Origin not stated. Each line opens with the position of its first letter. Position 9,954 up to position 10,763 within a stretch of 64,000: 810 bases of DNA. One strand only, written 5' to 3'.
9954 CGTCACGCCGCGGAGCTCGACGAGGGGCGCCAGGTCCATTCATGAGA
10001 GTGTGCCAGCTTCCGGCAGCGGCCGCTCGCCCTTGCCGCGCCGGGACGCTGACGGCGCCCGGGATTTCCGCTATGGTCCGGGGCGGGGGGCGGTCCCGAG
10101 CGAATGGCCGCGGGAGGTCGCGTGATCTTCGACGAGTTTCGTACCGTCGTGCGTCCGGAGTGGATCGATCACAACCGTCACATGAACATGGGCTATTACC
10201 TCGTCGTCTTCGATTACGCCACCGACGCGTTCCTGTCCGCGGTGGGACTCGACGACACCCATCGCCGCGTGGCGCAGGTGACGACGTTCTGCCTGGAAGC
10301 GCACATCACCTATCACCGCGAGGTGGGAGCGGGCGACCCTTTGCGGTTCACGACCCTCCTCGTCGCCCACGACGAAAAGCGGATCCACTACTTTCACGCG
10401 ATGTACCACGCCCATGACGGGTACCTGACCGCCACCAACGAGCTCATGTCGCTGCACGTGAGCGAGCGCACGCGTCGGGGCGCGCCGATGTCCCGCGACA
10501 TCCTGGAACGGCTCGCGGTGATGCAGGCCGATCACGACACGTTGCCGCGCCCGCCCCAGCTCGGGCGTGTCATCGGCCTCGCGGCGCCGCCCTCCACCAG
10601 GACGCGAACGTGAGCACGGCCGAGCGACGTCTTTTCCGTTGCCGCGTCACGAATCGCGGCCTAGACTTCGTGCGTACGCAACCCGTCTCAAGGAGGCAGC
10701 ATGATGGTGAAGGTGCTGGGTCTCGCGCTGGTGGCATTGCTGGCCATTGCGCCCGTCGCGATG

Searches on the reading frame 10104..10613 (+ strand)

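Call 30: search_protein_families(library=pfam, proteins=[window:10104-10613:+], max_evalue=0.00001)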
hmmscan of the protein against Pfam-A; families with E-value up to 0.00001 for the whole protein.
window:10104-10613:+ (169 aa): 1 family
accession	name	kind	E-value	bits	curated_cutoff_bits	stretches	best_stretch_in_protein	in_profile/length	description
PF13279.12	4HBT_2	-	7.8e-30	104.3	25.5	1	16-137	1-122/122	Thioesterase-like superfamily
